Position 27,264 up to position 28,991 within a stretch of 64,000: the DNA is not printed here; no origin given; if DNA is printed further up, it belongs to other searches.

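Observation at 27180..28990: Single-gene low-GC island encoding an AlbA_2 (Schlafen-like) / HATPase_c_4 / wHTH protein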

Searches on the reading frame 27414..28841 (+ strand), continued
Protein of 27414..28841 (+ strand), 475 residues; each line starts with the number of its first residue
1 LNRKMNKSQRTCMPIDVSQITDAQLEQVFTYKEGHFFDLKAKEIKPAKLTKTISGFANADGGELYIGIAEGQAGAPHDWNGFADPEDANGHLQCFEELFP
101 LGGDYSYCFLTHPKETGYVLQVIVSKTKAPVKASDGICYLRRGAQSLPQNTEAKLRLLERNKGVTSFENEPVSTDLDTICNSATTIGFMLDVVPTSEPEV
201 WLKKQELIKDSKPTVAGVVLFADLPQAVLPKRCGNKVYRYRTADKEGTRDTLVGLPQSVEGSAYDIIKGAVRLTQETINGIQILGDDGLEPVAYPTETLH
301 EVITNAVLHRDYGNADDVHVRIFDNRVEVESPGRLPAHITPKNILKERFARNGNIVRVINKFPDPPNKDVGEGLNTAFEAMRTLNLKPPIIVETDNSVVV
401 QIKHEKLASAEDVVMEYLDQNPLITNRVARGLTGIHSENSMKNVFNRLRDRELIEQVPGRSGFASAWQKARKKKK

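Call 14: find_related_loci(query=P0001, collection=viral_contigs, flank=8000)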
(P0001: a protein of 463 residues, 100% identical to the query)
Query P0001 (463 aa) in viral_contigs; peptide patterns used: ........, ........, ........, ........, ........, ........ (x = any residue, [..] = any of these).
20 stretches matched a pattern; 9 encode a relative of the query (tblastn E <= 1e-3); 9 distinct loci.
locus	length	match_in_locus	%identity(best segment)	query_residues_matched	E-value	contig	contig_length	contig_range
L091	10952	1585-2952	54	1-457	4e-169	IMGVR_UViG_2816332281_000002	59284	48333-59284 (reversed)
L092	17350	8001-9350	57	7-456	2e-163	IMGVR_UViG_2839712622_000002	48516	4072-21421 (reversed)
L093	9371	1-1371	53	1-458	2e-163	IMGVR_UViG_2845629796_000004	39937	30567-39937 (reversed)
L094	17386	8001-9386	52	1-462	5e-162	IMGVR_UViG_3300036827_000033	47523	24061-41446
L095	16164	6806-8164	51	3-456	2e-157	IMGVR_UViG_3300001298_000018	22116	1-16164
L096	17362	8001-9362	51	3-457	4e-156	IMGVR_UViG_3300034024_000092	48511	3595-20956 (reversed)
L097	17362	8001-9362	51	5-458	2e-150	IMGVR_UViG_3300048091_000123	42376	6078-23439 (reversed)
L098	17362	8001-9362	51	5-458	3e-150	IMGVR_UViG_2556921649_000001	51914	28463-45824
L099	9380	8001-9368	51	5-460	1e-148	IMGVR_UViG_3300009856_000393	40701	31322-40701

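Call 22: find_related_loci(query=P0001, collection=metagenome_contigs, flank=10000)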
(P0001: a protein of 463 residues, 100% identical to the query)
Query P0001 (463 aa) in metagenome_contigs; peptide patterns used: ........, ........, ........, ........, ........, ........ (x = any residue, [..] = any of these).
454 stretches matched a pattern; 354 encode a relative of the query (tblastn E <= 1e-3); the best 80 are kept; 80 distinct loci.
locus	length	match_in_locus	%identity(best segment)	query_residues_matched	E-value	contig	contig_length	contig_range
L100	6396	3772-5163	77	1-461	0e+0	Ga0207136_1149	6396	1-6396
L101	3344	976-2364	76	1-460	0e+0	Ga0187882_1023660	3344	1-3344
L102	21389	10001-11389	76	1-460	0e+0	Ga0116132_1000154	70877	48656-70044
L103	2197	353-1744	76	1-461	0e+0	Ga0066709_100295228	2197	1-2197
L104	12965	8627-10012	75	1-459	0e+0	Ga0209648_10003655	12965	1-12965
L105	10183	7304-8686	75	1-460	0e+0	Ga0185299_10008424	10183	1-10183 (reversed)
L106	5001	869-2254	75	1-459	0e+0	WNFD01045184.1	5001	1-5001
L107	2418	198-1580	75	3-463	0e+0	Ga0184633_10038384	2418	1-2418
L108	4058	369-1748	75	1-460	0e+0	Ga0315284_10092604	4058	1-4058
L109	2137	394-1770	74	1-457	0e+0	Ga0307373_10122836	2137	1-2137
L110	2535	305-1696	73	1-461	0e+0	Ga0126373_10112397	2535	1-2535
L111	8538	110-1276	75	73-459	0e+0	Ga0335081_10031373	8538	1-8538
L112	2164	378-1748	63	1-462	0e+0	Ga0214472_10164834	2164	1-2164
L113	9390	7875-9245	62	3-457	0e+0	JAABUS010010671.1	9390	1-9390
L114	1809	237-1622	61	1-460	0e+0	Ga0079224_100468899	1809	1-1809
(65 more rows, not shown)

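Call 35: search_solved_structures(query=P0001, max_evalue=0.01, show_alignments=3)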
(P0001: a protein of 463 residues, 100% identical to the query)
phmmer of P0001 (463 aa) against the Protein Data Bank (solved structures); distinct sequences matched with E-value up to 0.01: 1.
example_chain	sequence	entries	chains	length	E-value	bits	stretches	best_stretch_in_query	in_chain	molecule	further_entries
3lmm_A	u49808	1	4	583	1.4e-07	33.8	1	282-382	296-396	Uncharacterized protein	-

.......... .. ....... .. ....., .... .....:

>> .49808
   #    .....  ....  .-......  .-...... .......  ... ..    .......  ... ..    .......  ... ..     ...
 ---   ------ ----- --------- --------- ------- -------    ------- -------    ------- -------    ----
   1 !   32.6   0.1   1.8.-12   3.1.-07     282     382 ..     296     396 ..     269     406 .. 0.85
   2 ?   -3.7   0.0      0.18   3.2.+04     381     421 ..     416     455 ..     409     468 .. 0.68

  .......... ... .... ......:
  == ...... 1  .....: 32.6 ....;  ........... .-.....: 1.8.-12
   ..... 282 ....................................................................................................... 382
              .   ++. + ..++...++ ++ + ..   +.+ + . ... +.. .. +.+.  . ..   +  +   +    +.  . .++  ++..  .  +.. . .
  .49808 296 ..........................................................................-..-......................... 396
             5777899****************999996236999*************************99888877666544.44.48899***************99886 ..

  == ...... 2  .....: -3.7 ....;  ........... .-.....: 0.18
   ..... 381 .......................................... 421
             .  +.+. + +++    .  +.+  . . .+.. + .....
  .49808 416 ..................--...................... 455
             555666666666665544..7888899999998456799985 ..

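Call 38: find_encoding_contigs(protein=P0002, flank=10000, max_places=3)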
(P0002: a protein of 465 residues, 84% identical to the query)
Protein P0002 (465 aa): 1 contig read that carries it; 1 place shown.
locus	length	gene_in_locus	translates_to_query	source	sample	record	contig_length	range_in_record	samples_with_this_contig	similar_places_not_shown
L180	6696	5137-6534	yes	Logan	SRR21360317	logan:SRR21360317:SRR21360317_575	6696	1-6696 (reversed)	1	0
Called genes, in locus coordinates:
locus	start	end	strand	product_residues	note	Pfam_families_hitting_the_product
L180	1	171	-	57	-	?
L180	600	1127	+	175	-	-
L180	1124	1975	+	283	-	PF12705:PDDEXK_1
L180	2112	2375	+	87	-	-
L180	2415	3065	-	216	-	-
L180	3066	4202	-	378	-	PF12686:DUF3800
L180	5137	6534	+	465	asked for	PF04326:SLFN_AlbA_2, PF13749:HATPase_c_4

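Call 39: find_encoding_contigs(protein=P0055, flank=10000, max_places=2)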
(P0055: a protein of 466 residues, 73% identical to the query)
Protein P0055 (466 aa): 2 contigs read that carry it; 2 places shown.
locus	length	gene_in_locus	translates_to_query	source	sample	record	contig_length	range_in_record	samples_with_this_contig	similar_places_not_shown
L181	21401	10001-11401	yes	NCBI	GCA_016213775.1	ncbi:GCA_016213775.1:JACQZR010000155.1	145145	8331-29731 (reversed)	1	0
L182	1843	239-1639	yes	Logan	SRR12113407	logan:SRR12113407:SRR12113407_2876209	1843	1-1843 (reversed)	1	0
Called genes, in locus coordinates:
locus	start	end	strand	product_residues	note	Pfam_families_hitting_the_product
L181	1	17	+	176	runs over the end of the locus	PF00574:CLP_protease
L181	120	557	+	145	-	-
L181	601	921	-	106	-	-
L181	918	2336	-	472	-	PF27537:HoxH, PF00374:NiFeSe_Hases, PF00346:Complex1_49kDa (faint), PF00374:NiFeSe_Hases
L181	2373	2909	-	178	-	PF01058:Oxidored_q6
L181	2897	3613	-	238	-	PF13510:Fer2_4, PF10588:NADH-G_4Fe-4S_3, PF22117:Fer4_Nqo3, PF12838:Fer4_7 (weak), PF13183:Fer4_8 (weak), PF00037:Fer4, PF12837:Fer4_6 (weak), PF13484:Fer4_16 (weak), +2 more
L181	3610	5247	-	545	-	PF01512:Complex1_51K, PF10589:NADH_4Fe-4S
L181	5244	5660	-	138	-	PF01257:2Fe-2S_thioredx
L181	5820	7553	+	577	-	PF00756:Esterase, PF24684:Vgb_lyase (weak), PF01731:Arylesterase (faint), PF08450:SGL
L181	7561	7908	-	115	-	-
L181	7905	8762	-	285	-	PF08379:Bact_transglu_N, PF01841:Transglut_core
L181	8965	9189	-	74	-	-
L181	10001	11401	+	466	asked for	PF04326:SLFN_AlbA_2, PF13749:HATPase_c_4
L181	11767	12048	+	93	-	PF01954:AF2212-like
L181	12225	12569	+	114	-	PF05973:Gp49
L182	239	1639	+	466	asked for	PF04326:SLFN_AlbA_2, PF13749:HATPase_c_4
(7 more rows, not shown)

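Call 46: predict_structure(alignment_id=A1)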
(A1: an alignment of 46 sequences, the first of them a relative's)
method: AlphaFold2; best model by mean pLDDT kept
length: 463 residues; sequences in the alignment: 46
mean_pLDDT: 83.5   pTM: 0.67
mean pLDDT of the five models: 83.5, 82.9, 78.3, 78.2, 78.0
residues with pLDDT >= 90: 131; 70-90: 285; 50-70: 40; < 50: 7
segments of 3 or more residues with pLDDT < 50: 21-25
pLDDT, mean of each block of 10 residues (from residue 1): 82 79 58 82 83 82 81 87 72 86 90 82 85 80 83 84 92 93 91 93 94 87 91 86 92 92 83 69 82 89 86 90 78 77 88 67 83 83 89 72 87 87 80 89 84 83 50
secondary structure, 60 per line:
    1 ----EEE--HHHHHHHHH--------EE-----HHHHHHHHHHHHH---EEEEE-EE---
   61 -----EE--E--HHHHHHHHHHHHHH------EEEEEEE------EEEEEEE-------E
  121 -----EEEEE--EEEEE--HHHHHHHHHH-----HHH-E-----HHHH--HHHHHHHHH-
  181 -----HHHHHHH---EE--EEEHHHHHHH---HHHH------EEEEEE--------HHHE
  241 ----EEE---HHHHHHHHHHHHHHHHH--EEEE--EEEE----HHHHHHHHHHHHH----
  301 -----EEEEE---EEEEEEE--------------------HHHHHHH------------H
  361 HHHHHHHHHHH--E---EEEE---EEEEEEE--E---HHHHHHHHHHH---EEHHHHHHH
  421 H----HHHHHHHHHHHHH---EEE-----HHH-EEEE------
elements in order: E5-7 H10-18 H34-46 E50-54 H73-86 E93-99 E106-112 E126-130 E133-137 H140-149 H165-168 H171-179 H186-192 E200-202 H203-209 H213-216 E223-228 E245-247 H251-267 E270-273 E276-279 H284-296 E306-310 E314-320 H341-347 H360-371 E378-381 E385-391 H398-408 H414-421 H426-438 E442-444 E454-457

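Call 49: fold_search(model_id=the predicted structure, library=pdb)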
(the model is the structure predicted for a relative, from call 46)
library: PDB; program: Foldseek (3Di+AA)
matches with E <= 10: 1166; with E <= 0.001: 7
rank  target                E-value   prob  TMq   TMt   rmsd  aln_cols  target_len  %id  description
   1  3lmm_A                1.1e-20  1.00  0.43  0.41  14.4       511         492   18  Crystal Structure of the DIP2311 protein from Corynebacterium diphtheriae, Northeast Structural Genomics Consortium Ta (released 2010-02-16)
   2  3lmm_B                3.2e-20  1.00  0.43  0.36  14.2       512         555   18  Crystal Structure of the DIP2311 protein from Corynebacterium diphtheriae, Northeast Structural Genomics Consortium Ta (released 2010-02-16)
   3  3lmm_C                1.4e-19  1.00  0.42  0.41  14.2       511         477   19  Crystal Structure of the DIP2311 protein from Corynebacterium diphtheriae, Northeast Structural Genomics Consortium Ta (released 2010-02-16)
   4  3lmm_D                1.1e-18  1.00  0.42  0.36  14.1       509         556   17  Crystal Structure of the DIP2311 protein from Corynebacterium diphtheriae, Northeast Structural Genomics Consortium Ta (released 2010-02-16)
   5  7lre_A                3.3e-04  1.00  0.16  0.15  10.7       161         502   18  Cryo-EM of the SLFN12-PDE3A complex: SLFN12 body refinement (released 2021-06-09)
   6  7lrd_A                3.3e-04  1.00  0.16  0.15  10.7       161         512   18  Cryo-EM of the SLFN12-PDE3A complex: Consensus subset model (released 2021-06-09)
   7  7q3z_A                5.7e-04  1.00  0.17  0.24  10.4       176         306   15  DNA/RNA binding protein (released 2022-01-26)
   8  1jm6_A                1.2e-03  0.96  0.17  0.22  10.7       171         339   10  Pyruvate dehydrogenase kinase, isozyme 2, containing ADP (released 2001-10-24)
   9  7eg0_B                2.0e-03  0.93  0.16  0.14  18.5       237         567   16  Cryo-EM structure of anagrelide-induced PDE3A-SLFN12 complex (released 2021-09-29)
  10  7ebg_B                2.1e-03  0.99  0.19  0.25   9.3       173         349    9  Crystal structure of human pyruvate dehydrogenase kinase 4 in complex with compound 7 (released 2021-08-04)
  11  7cux_B                2.2e-03  0.99  0.17  0.26  10.4       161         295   16  Crystal structure of human Schlafen 5 N'-terminal domain (SLFN5-N) involved in ssRNA cleaving and DNA binding (released 2021-08-25)
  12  9o0d_C                2.7e-03  1.00  0.21  0.39   4.8       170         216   14  crystal structure of rSAMD9 tRNase domain (released 2025-07-02)
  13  2kyy_MODEL_1_A        3.0e-03  1.00  0.19  0.49   7.8       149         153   17  Solution NMR Structure of the N-terminal Domain of Putative ATP-dependent DNA Helicase RecG-related Protein fr (released 2010-08-11)
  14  2zdy_A                3.0e-03  0.99  0.20  0.25   8.2       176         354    8  Inhibitor-bound structures of human pyruvate dehydrogenase kinase 4 (released 2008-12-09)
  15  3d2r_A                3.0e-03  0.97  0.18  0.22   8.3       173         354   12  Crystal structure of pyruvate dehydrogenase kinase isoform 4 in complex with ADP (released 2008-08-05)
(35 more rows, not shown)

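Call 58: search_protein_families(library=pfam, alignment_id=A2, max_evalue=0.00001)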
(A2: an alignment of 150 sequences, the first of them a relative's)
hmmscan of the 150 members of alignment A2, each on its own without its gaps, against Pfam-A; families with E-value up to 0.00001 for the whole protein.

A. member 1, L005:13076-14107:+ (343 aa): 1 family
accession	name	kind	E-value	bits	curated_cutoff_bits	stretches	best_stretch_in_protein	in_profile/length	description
PF04055.27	Radical_SAM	-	2.1e-16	61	29.5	1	50-176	7-136/166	Radical SAM superfamily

B. families by the number of members that match (of 150 scanned): 105 families (the first 25 are shown)
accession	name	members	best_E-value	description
PF05193.26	Peptidase_M16_C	2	1.4e-38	Peptidase M16 inactive domain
PF00005.33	ABC_tran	2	1.5e-36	ABC transporter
PF08352.17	oligo_HPY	2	2.5e-20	Oligopeptide/dipeptide transporter, C-terminal region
PF04055.27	Radical_SAM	2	2.1e-16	Radical SAM superfamily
PF00675.25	Peptidase_M16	2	1.9e-15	Insulinase (Peptidase family M16)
PF12728.13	HTH_17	2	1.6e-12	Helix-turn-helix domain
PF13560.12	HTH_31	2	4.7e-12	Helix-turn-helix domain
PF13304.12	AAA_21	2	3.6e-08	AAA domain, putative AbiEii toxin, Type IV TA system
PF01966.28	HD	2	1.9e-06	HD domain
PF00873.25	ACR_tran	1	6.5e-201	AcrB/AcrD/AcrF family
PF06723.19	MreB_Mbl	1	4.9e-149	MreB/Mbl protein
PF03169.20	OPT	1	2.6e-84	OPT oligopeptide transporter protein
PF01869.26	BcrAD_BadFG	1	9.1e-78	BadF/BadG/BcrA/BcrD ATPase family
PF09989.15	DUF2229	1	3.9e-71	CoA enzyme activase uncharacterised domain (DUF2229)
PF18135.7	Type_ISP_C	1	5.5e-68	Type ISP C-terminal specificity domain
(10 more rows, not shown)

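Call 59: search_protein_families(library=padloc, alignment_id=A2, max_evalue=0.00001)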
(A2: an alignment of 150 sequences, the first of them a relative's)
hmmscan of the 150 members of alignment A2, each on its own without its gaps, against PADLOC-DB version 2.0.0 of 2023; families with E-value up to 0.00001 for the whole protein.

A. member 1, L005:13076-14107:+ (343 aa): 2 families
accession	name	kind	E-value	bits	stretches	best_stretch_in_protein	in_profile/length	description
PDLC02903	pVip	-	3.1e-17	60.9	1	49-249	9-194/257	Viperins not associated with kinases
PDLC02904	pVip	-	5e-12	43.9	1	48-247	11-200/262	Viperins associated with kinases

B. families by the number of members that match (of 150 scanned): 160 families (the first 25 are shown)
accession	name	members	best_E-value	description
PDLC04135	mad3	2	4.6e-30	mads_3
PDLC04134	mad2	2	3.4e-16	mads_2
PDLC04140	mad8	2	1.3e-12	mads_8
PDLC02980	AriA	2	1.4e-07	-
PDLC03631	REase_MTase_IIG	1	0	Type IIG restriction enzyme-methyltransferase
PDLC03172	Specificity_I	1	4.7e-79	Type I specificity subunit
PDLC03610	REase_MTase_IIG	1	1.3e-68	Type IIG restriction enzyme-methyltransferase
PDLC03086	Specificity_I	1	8.4e-63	Type I specificity subunit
PDLC03089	Specificity_I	1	4.1e-53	Type I specificity subunit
PDLC03092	Specificity_I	1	6.8e-50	Type I specificity subunit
PDLC03068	Specificity_I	1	1.4e-46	Type I specificity subunit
PDLC01608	Cas1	1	7.2e-46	"CAS-I,CAS-II,CAS-III,CAS-IV,CAS-V,CAS-VI; acquisition_1"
PDLC01248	Cas1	1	8.6e-45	"CAS-I,CAS-II,CAS-III,CAS-IV,CAS-V,CAS-VI; acquisition_1"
PDLC00731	Effector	1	1.2e-44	TIR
PDLC03099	Specificity_I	1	2.9e-43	Type I specificity subunit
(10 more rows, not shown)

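Call 64: search_protein_families(library=phrogs, alignment_id=A4, max_evalue=0.00001)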
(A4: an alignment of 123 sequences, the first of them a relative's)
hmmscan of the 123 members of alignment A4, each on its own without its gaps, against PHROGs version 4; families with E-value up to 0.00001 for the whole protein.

A. member 1, L091:1-645:+ (214 aa): 2 families
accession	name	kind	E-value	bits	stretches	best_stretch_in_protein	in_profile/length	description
phrog_33858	-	unknown function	4.2e-15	56.8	1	121-207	25-110/235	-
phrog_4675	-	unknown function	4.7e-06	27.7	1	121-161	17-57/235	-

B. families by the number of members that match (of 123 scanned): 169 families (the first 25 are shown)
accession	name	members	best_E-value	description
phrog_19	-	3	1.1e-100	DnaB-like replicative helicase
phrog_4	-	3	7.4e-53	transcriptional repressor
phrog_243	-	3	8.9e-50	DnaB-like replicative helicase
phrog_11530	-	3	1.9e-45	-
phrog_239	-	3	7e-39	DNA primase/helicase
phrog_101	-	3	9e-26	CII-like transcriptional activator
phrog_63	-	2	3.5e-58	anti-repressor Ant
phrog_1408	-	2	2.2e-52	replication initiation protein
phrog_2707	-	2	3.7e-35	-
phrog_72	-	2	1.2e-34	NinB/ Orf homologous recombination mediator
phrog_111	-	2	1.4e-34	DNA methyltransferase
phrog_9327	-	2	1.7e-33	primosomal protein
phrog_19347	-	2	6.3e-31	-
phrog_1032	-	2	7.9e-29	replication initiation protein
phrog_270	-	2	4e-28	replication initiation protein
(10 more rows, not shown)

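Call 65: list_cluster_members(proteins=[P0001, P0003, P0002])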
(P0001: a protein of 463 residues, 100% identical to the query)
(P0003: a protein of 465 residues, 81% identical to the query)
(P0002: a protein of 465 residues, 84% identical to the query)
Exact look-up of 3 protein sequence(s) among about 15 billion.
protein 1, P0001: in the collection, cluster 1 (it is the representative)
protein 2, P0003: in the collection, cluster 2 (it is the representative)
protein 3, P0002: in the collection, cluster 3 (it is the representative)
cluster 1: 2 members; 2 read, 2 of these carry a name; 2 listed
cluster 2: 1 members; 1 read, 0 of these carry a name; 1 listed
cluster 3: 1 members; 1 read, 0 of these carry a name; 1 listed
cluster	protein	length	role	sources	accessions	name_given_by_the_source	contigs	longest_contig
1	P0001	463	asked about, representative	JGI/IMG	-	ATP-dependent DNA helicase RecG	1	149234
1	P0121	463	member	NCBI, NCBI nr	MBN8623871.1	MAG: putative DNA binding domain-containing protein [Planctomycetes bacterium] | putative DNA binding domain-containing protein [Planctomycetota bacterium]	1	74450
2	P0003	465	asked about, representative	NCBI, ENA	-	-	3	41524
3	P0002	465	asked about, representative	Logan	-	-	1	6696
